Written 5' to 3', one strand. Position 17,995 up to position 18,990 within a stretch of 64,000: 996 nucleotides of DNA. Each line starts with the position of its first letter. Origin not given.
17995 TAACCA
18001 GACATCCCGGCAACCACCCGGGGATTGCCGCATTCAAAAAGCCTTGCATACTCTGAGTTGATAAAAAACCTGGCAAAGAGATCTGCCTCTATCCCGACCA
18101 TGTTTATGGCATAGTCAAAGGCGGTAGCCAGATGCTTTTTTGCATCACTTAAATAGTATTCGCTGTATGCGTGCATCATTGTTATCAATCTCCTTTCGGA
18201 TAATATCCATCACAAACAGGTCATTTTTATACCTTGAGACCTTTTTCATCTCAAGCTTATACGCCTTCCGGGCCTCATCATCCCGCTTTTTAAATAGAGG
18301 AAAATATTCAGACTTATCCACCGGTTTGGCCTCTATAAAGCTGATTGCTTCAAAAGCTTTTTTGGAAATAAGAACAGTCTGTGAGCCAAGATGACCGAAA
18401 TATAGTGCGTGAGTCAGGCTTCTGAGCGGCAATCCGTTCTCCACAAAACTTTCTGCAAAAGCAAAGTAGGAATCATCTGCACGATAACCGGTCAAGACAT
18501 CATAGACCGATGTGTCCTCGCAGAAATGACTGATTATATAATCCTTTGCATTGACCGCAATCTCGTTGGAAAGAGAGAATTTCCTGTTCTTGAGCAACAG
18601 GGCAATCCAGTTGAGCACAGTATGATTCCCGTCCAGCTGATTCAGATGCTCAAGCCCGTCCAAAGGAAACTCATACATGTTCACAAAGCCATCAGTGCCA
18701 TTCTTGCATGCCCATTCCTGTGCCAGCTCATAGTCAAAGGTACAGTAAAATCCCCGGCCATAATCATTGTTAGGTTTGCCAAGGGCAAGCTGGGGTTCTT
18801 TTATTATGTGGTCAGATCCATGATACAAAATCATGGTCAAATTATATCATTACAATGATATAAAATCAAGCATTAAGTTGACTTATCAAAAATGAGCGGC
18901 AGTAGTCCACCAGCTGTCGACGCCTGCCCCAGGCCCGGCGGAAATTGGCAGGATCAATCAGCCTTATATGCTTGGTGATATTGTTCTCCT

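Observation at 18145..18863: Reverse-order toxin-antitoxin-like pair (DUF3990-like first, then a protein with C-terminal XRE HTH) behind a perfect palindromic operator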

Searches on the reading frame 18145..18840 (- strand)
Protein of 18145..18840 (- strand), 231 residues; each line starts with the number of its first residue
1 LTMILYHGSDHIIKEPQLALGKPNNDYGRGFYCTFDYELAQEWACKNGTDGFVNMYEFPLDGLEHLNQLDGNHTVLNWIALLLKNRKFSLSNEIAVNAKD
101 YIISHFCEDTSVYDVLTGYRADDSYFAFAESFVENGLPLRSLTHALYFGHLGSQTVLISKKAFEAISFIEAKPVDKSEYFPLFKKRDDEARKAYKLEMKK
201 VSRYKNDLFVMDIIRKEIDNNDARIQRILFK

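Call 3: search_protein_families(library=pfam, proteins=[window:18145-18840:-], max_evalue=0.01)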
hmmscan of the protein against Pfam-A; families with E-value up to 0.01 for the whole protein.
window:18145-18840:- (231 aa): 1 family
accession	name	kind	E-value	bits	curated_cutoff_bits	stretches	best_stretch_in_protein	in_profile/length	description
PF13151.12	DUF3990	-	5.5e-41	140.2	32.2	1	3-168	1-152/152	Protein of unknown function (DUF3990)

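Call 4: search_protein_families(library=ncbifam, proteins=[window:18145-18840:-], max_evalue=0.01)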
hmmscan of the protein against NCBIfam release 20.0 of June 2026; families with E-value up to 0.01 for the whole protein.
window:18145-18840:- (231 aa): 0 families

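Call 6: search_protein_families(library=padloc, proteins=[window:18145-18840:-], max_evalue=0.01)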
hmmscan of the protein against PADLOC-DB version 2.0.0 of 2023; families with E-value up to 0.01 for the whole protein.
window:18145-18840:- (231 aa): 8 families
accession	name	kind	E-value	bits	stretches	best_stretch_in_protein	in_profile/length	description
PDLC04641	PDC-M42A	-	2.5e-37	126.7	1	2-195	3-197/215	-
PDLC04640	PDC-M42A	-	2e-29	100.8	1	2-195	67-260/280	-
PDLC04438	PDC-M13B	-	1.6e-25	87.9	1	3-172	1-156/158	-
PDLC04411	PDC-M10A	-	1e-20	72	2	2-87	3-86/156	-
PDLC04412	PDC-M10A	-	3.9e-20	70.2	1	3-175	1-151/152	-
PDLC04436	PDC-M13A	-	2.4e-18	64.4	1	3-171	1-156/159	-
PDLC04413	PDC-M10A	-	1.1e-11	42.7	1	3-80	1-76/157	-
PDLC04437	PDC-M13A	-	0.00044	18.5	1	16-125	3-111/117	-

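Call 14: find_homologous_proteins(query=window:18145-18840:-)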
Query window:18145-18840:- (231 aa): 4591 proteins with E <= 0.001 among 4687 candidates; the best 120 are listed.
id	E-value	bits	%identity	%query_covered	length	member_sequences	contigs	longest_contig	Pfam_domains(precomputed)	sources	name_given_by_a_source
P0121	3.2e-152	523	100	99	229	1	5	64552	PF13151.13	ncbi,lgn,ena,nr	ncbi:MAG: DUF3990 domain-containing protein [Spirochaetia bacterium]|nr:DUF3990 domain-containing pr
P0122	1.1e-147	508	97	99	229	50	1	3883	PF13151.13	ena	-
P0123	4.0e-134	463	86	99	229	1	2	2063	PF13151.13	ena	-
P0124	1.2e-133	462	87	99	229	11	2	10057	PF13151.13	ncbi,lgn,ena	-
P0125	4.5e-132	457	85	99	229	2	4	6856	PF13151.13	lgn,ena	-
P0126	2.8e-105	369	97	75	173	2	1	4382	PF13151.13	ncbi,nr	ncbi:MAG: DUF3990 domain-containing protein, partial [Spirochaetia bacterium]|nr:DUF3990 domain-cont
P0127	3.2e-94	333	66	97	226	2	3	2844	PF13151.13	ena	-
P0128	4.4e-94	332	64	100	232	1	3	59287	PF13151.13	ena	-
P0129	4.7e-94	332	63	100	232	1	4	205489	PF13151.13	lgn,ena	-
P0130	7.0e-94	332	63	100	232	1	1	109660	PF13151.13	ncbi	-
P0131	8.5e-94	331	65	98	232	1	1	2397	PF13151.13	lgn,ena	-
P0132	9.9e-94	331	63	100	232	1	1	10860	PF13151.13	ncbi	-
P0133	1.4e-93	331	63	100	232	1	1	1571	PF13151.13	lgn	-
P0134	1.9e-93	330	64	100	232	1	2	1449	PF13151.13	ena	-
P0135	3.0e-93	330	63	97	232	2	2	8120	PF13151.13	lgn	-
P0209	2.0e-89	317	61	98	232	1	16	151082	PF13151.13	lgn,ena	-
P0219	2.9e-89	317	61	100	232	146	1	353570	PF13151.13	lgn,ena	-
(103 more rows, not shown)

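Call 19: search_solved_structures(query=A1, max_evalue=1, show_alignments=2)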
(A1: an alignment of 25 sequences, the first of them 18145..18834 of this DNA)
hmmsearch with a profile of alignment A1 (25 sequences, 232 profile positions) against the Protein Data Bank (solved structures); distinct sequences matched with E-value up to 1: 2.
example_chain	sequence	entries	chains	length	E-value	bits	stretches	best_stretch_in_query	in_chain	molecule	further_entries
6ppn_B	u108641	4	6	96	0.12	14.8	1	155-223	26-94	U6 snRNA-associated Sm-like protein LSm2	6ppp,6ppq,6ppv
9xtu_C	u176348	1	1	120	0.6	12.5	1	95-161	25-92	Spike protein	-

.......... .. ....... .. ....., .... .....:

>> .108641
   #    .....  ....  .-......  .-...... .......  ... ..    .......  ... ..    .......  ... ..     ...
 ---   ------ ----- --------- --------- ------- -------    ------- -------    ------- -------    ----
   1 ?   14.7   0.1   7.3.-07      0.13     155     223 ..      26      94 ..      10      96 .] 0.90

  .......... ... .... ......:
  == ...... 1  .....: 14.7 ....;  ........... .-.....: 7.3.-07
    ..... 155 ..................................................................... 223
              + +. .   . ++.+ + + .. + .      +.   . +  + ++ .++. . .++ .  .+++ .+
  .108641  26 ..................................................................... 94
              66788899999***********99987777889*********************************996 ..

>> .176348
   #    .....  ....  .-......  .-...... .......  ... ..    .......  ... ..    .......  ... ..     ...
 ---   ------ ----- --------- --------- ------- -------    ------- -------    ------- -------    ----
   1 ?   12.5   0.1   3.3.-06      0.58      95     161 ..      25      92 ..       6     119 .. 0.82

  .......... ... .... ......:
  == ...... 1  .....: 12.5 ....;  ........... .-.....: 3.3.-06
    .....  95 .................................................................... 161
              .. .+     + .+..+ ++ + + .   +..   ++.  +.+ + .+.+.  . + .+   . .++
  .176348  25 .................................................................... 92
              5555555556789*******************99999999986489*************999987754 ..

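Call 21: find_related_loci(query=A1, collection=genome_contigs, flank=4000)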
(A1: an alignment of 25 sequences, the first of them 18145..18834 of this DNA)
Query A1 (229 aa) in genome_contigs; peptide patterns used: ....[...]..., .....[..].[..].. (x = any residue, [..] = any of these).
600 stretches matched a pattern (row limit reached: there are more); 592 encode a relative of the query (tblastn E <= 1e-3); the best 80 are kept; 80 distinct loci.
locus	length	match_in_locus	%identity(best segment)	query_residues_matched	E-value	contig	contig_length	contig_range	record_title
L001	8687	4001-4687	62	1-229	7e-99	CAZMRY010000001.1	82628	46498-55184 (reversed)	MAG TPA_asm: uncultured Eubacteriales bacterium isolate SRP315200_co1_798 genome assembly, contig: NODE_155_length_82628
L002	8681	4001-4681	63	3-229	5e-97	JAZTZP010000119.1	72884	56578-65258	MAG: Clostridia bacterium isolate T1900045324_YK20190013.MAGScoT_cleanbin_000001 SGB_6406_k141_2134817, whole genome sho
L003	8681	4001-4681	63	1-227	1e-94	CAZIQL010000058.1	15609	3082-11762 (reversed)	MAG TPA_asm: uncultured Lachnospiraceae bacterium isolate SRP315200_co1_559 genome assembly, contig: NODE_7526_length_15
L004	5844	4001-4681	62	1-227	6e-95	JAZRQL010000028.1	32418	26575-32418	MAG: Clostridia bacterium isolate T1900045364_YK20190054.MAGScoT_cleanbin_000004 SGB_6833_k141_641451, whole genome shot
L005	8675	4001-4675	62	3-227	1e-94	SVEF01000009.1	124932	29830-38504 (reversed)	MAG: Lachnospiraceae bacterium isolate SIG299 NODE_743_length_124932_cov_3.863804, whole genome shotgun sequence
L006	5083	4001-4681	61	3-229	4e-94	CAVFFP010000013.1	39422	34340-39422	bacterium isolate G02614-L1_cleanbin_000026 genome assembly, contig: Spades_G02614-L1_contig_529, whole genome shotgun s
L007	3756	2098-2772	60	1-225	7e-95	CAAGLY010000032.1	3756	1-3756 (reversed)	MAG TPA_asm: Bacilli bacterium, isolate HGM10888, WGS project CAAGLY010000000 data, contig: SRS476430_87_k119_228049, wh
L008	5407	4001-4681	60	3-229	6e-94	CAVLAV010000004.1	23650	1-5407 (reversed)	bacterium isolate H07658-L1_cleanbin_000007 genome assembly, contig: Spades_H07658-L1_contig_459, whole genome shotgun s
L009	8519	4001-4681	62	3-229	2e-93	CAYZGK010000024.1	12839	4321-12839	MAG TPA_asm: uncultured Christensenella sp. isolate binchicken_co323_51 genome assembly, contig: NODE_5333_length_12839_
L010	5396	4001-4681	60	3-229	6e-93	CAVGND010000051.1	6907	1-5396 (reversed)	Roseburia intestinalis isolate H07670-L1_cleanbin_000001 genome assembly, contig: Spades_H07670-L1_contig_4547, whole ge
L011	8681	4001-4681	60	3-229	4e-93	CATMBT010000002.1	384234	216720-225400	MAG TPA_asm: uncultured Christensenella sp. isolate MGG00234_1678865633 genome assembly, contig: C4_4, whole genome shot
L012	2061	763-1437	62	3-227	7e-97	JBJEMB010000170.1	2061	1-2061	MAG: Lachnospiraceae bacterium isolate PUUB16_bin.044 NODE_37383_length_2061_cov_98.096211, whole genome shotgun sequenc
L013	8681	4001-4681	61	2-228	3e-92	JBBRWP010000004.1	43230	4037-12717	MAG: Acetivibrionales bacterium isolate La4_metabat2.014 La4_metabat2.014_K_108042_L_43230_cov_51.6936, whole genome sho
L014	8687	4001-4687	59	1-229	4e-92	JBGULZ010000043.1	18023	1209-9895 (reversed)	MAG: Ruminococcus sp. isolate ruminal_MAG_245 ruminal_MAG_245_contig_0043, whole genome shotgun sequence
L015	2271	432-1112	60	3-229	1e-95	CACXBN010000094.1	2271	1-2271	MAG: uncultured Ruminococcus sp. isolate RUG11111 genome assembly, contig: RUG11111_asm_94, whole genome shotgun sequenc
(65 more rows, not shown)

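Call 25: predict_structure(alignment_id=A1)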
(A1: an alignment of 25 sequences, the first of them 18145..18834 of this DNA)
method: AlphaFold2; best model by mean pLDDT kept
length: 229 residues; sequences in the alignment: 25
mean_pLDDT: 79.9   pTM: 0.76
mean pLDDT of the five models: 79.9, 78.5, 78.4, 72.6, 69.9
residues with pLDDT >= 90: 82; 70-90: 80; 50-70: 62; < 50: 5
segments of 3 or more residues with pLDDT < 50: 227-229
pLDDT, mean of each block of 10 residues (from residue 1): 96 90 89 93 94 95 86 80 82 77 87 86 66 63 63 93 97 95 79 65 54 56 51
secondary structure, 60 per line:
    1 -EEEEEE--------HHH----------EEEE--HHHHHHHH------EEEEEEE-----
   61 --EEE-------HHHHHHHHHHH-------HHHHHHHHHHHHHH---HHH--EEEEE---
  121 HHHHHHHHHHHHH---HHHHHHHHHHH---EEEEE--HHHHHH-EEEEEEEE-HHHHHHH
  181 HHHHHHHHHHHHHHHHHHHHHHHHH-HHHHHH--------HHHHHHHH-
elements in order: E2-7 E29-32 H35-42 E49-55 E63-65 H73-83 H91-104 E113-117 H121-133 H137-147 E151-155 H158-163 E165-172 H174-205 H207-212 H221-228

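Call 30: find_encoding_contigs(protein=P0124, flank=4000, max_places=4)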
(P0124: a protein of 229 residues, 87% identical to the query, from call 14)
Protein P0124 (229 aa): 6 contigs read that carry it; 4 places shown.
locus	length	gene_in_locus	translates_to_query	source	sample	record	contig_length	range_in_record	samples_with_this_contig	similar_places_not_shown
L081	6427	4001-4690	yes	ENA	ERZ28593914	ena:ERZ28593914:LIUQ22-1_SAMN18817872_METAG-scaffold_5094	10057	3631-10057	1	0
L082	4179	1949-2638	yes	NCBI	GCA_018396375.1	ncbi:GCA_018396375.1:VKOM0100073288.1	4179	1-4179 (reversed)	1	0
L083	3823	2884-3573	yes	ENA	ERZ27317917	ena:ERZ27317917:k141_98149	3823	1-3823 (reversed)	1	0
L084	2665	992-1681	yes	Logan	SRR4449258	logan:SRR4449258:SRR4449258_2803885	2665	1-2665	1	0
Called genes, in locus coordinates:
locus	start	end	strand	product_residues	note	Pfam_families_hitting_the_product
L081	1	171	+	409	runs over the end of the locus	PF01368:DHH (weak)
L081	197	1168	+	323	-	PF00288:GHMP_kinases_N, PF08544:GHMP_kinases_C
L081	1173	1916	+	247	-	PF01113:DapB_N, PF05173:DapB_C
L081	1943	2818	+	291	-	PF00701:DHDPS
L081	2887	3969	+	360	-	PF01734:Patatin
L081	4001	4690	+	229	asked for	PF13151:DUF3990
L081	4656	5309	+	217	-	PF13443:HTH_26 (faint), PF01381:HTH_3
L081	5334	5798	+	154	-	PF04970:LRAT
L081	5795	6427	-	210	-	?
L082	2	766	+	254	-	?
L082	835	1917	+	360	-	PF01734:Patatin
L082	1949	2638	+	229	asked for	PF13151:DUF3990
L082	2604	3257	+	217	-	PF13443:HTH_26 (faint), PF01381:HTH_3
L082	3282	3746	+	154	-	PF04970:LRAT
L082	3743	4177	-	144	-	?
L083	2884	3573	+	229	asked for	PF13151:DUF3990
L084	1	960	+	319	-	?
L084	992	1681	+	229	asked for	PF13151:DUF3990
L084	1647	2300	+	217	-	PF13443:HTH_26 (faint), PF01381:HTH_3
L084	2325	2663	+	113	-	?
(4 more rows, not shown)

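Call 31: find_encoding_contigs(protein=P0125, flank=4000, max_places=4)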
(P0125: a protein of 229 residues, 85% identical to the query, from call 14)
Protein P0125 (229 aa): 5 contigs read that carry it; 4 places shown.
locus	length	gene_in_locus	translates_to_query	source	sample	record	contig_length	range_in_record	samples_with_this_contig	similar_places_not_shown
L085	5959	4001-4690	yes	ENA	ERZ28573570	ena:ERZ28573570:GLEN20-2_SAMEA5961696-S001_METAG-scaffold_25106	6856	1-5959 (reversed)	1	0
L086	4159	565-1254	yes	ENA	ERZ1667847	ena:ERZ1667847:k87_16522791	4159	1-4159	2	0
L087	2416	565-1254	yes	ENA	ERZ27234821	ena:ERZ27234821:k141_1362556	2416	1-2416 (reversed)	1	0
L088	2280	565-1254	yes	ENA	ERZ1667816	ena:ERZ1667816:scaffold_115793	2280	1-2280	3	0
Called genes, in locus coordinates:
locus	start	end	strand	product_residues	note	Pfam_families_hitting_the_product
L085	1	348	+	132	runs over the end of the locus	PF08544:GHMP_kinases_C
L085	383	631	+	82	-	-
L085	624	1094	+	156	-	PF05173:DapB_C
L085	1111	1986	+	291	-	PF00701:DHDPS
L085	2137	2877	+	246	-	PF20217:DUF6577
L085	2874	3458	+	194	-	PF08843:AbiEii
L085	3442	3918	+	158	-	-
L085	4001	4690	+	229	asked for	PF13151:DUF3990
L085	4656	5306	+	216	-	PF01381:HTH_3, PF13443:HTH_26 (weak), PF13560:HTH_31 (weak)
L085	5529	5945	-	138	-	-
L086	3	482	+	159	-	?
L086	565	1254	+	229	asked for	PF13151:DUF3990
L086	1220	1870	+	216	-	PF01381:HTH_3, PF13443:HTH_26 (weak), PF13560:HTH_31 (weak)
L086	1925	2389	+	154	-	PF00877:NLPC_P60 (faint), PF04970:LRAT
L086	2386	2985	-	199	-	PF01728:FtsJ, PF13847:Methyltransf_31 (weak)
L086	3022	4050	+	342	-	PF00348:polyprenyl_synt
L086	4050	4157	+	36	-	?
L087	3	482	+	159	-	?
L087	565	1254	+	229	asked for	PF13151:DUF3990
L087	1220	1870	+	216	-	PF01381:HTH_3, PF13443:HTH_26 (weak), PF13560:HTH_31 (weak)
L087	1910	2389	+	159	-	PF00877:NLPC_P60 (weak), PF04970:LRAT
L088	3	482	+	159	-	?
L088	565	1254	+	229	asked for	PF13151:DUF3990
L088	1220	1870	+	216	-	PF01381:HTH_3, PF13443:HTH_26 (weak), PF13560:HTH_31 (weak)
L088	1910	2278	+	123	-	?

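Call 42: find_encoding_contigs(protein=P0219, flank=6000, max_places=5)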
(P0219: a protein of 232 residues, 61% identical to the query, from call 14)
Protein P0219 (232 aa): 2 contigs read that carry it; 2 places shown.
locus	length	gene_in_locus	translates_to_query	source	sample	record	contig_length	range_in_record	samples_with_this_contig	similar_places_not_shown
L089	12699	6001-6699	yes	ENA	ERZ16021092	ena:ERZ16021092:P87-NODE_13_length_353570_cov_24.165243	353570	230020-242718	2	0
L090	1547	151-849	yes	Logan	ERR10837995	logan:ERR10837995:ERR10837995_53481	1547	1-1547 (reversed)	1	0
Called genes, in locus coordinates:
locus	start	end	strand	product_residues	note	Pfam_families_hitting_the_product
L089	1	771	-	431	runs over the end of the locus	PF01029:NusB, PF22458:RsmF-B_ferredox, PF01189:Methyltr_RsmB-F, PF01728:FtsJ, PF13847:Methyltransf_31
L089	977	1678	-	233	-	PF04298:Zn_peptidase_2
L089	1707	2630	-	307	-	PF00551:Formyl_trans_N, PF02911:Formyl_trans_C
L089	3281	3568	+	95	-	PF21983:NikA-like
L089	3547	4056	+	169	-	PF03432:Relaxase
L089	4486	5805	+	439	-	PF13173:AAA_14, PF13635:DUF4143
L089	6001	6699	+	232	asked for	PF13151:DUF3990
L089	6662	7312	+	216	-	PF01381:HTH_3, PF12844:HTH_19 (weak), PF13443:HTH_26 (weak)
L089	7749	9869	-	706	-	PF02901:PFL-like, PF01228:Gly_radical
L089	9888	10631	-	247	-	PF00106:adh_short, PF08659:KR (weak), PF13561:adh_short_C2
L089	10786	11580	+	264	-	PF12833:HTH_18, PF00165:HTH_AraC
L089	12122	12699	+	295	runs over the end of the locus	PF00872:Transposase_mut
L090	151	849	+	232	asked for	PF13151:DUF3990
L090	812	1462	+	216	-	PF01381:HTH_3, PF12844:HTH_19 (weak), PF13443:HTH_26 (weak)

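Call 43: find_encoding_contigs(protein=P0209, flank=6000, max_places=5)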
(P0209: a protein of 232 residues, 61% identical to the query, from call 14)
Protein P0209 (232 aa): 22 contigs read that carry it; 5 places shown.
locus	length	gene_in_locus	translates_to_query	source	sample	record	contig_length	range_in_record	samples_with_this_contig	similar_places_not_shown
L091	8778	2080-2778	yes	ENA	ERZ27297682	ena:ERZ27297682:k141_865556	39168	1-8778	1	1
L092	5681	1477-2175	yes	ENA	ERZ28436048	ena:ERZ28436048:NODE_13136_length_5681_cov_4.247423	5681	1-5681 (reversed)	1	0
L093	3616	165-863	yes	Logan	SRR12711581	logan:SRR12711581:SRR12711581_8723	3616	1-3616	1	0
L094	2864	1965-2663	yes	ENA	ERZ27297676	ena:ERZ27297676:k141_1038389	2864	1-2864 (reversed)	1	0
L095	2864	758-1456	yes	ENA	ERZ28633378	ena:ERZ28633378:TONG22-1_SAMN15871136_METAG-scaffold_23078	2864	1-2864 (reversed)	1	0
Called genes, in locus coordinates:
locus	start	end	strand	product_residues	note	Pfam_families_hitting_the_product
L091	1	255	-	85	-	?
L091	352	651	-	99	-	PF01740:STAS, PF13466:STAS_2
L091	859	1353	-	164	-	PF06908:YpsA, PF02481:DNA_processg_A (weak)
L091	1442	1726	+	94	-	-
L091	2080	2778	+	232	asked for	PF13151:DUF3990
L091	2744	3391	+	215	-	PF01381:HTH_3, PF12844:HTH_19 (weak), PF13443:HTH_26 (weak)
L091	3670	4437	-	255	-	PF00563:EAL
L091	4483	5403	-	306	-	PF00535:Glycos_transf_2, PF13641:Glyco_tranf_2_3 (weak)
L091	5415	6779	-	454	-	PF00563:EAL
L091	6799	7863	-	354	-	PF00535:Glycos_transf_2, PF10111:Glyco_tranf_2_2, PF13641:Glyco_tranf_2_3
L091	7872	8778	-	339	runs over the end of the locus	PF00535:Glycos_transf_2, PF10111:Glyco_tranf_2_2, PF13641:Glyco_tranf_2_3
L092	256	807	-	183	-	PF06908:YpsA, PF02481:DNA_processg_A (weak)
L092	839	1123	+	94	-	-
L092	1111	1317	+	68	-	-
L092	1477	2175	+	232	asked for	PF13151:DUF3990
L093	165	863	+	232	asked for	PF13151:DUF3990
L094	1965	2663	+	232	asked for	PF13151:DUF3990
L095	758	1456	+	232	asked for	PF13151:DUF3990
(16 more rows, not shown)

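Call 50: search_dna_similar(query=window:18145-18834:-, collection=plasmids, mode=protein, max_evalue=0.001, max_rows=30)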
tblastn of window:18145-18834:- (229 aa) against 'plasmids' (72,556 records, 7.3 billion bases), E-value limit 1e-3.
Records with a match: 80; places in all: 81; records where one place covers at least 80% of the query: 4.
Best place of each record, by identity: <60% 80.
By first word of the organism name: Bacteroides 42; Clostridium 15; Phocaeicola 8; Parabacteroides 7; Subdoligranulum 1; Collinsella 1; Treponema 1; Lactobacillus 1; Segatella 1; Clostridiaceae 1; and 2 more.
By predicted mobility (MOB-suite, as given by PLSDB): non-mobilizable 47; conjugative 28; mobilizable 5.
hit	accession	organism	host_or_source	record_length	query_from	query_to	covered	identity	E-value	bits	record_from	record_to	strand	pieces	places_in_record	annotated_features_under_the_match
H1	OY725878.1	Subdoligranulum variabile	-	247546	3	229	99%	58.6%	5e-86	285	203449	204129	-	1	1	record has no annotation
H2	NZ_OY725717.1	Collinsella aerofaciens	-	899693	1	225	98%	41.1%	2e-51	185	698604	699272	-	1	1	DUF3990 domain-containing protein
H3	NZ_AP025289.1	Treponema saccharophilum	-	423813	1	189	83%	39.1%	3e-28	118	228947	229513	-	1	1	DUF3990 domain-containing protein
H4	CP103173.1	Bacteroides ovatus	Homo sapiens,cell culture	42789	1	186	81%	26.1%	5e-8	60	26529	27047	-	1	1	DUF3990 domain-containing protein | hypothetical protein | DUF3791 domain-containing protein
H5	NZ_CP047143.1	Lactobacillus crispatus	Gallus gallus,Isolated and purified ...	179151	1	167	73%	28.8%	1e-6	56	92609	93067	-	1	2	DUF3990 domain-containing protein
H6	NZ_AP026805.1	Clostridium tetani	soil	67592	1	172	75%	27.9%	3e-9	64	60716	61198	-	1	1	DUF3990 domain-containing protein | DUF3791 domain-containing protein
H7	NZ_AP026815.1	Clostridium tetani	soil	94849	1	172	75%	27.9%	3e-9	64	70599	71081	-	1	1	DUF3990 domain-containing protein | DUF3791 domain-containing protein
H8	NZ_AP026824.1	Clostridium tetani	Homo sapiens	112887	1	172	75%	27.9%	3e-9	64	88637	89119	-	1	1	DUF3990 domain-containing protein | DUF3791 domain-containing protein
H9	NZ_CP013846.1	Clostridium botulinum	Microbial isolate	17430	1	172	75%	26.8%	3e-7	58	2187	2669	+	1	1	DUF3990 domain-containing protein | DUF3791 domain-containing protein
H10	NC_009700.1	Clostridium botulinum F str. Langeland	-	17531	1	172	75%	26.8%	3e-7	58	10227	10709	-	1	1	DUF3990 domain-containing protein | DUF3791 domain-containing protein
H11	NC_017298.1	Clostridium botulinum F str. 230613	-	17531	1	172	75%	26.8%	3e-7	58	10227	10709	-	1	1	DUF3990 domain-containing protein | DUF3791 domain-containing protein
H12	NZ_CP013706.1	Clostridium botulinum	Microbial isolate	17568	1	172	75%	26.8%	4e-7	57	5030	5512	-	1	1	DUF3990 domain-containing protein | DUF3791 domain-containing protein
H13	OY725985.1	Phocaeicola massiliensis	-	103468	1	169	74%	27.3%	7e-5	50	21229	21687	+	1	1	record has no annotation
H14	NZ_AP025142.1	Clostridium botulinum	Homo sapiens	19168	1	172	75%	26.7%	7e-8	60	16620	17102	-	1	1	DUF3990 domain-containing protein | DUF3791 domain-containing protein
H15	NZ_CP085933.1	Segatella copri DSM 18205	-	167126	3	172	74%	26.9%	9e-12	71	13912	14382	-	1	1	DUF3990 domain-containing protein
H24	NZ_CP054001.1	Bacteroides fragilis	Homo sapiens,transverse ...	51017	1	156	68%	27.5%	1e-7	59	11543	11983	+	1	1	DUF3990 domain-containing protein | DUF3791 domain-containing protein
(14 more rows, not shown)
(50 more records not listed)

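Call 51: search_dna_similar(query=window:18145-18834:-, collection=phages, mode=protein, max_evalue=0.001, max_rows=30)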
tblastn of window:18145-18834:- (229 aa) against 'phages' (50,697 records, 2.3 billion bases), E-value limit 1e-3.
Records with a match: 6; places in all: 6; records where one place covers at least 80% of the query: 4.
Best place of each record, by identity: <60% 6.
By first word of the organism name: Bacteriophage 6.
By host as written in the record: - 6.
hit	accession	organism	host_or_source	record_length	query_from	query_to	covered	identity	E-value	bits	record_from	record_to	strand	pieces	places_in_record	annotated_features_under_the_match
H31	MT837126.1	Bacteriophage sp.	human fecal samples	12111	1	228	100%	46.9%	1e-61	213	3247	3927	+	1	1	record has no annotation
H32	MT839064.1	Bacteriophage sp.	human fecal samples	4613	2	224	97%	38.6%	6e-49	176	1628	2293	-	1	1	record has no annotation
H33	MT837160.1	Bacteriophage sp.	human fecal samples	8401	1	190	83%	37.6%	2e-22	100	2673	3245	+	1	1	record has no annotation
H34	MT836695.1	Bacteriophage sp.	human fecal samples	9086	1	201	88%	24.5%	1e-9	63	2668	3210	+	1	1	record has no annotation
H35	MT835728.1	Bacteriophage sp.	human fecal samples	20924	1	173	76%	23.8%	2e-8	60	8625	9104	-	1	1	record has no annotation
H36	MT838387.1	Bacteriophage sp.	human fecal samples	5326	1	157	69%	25.3%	5e-7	56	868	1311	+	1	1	record has no annotation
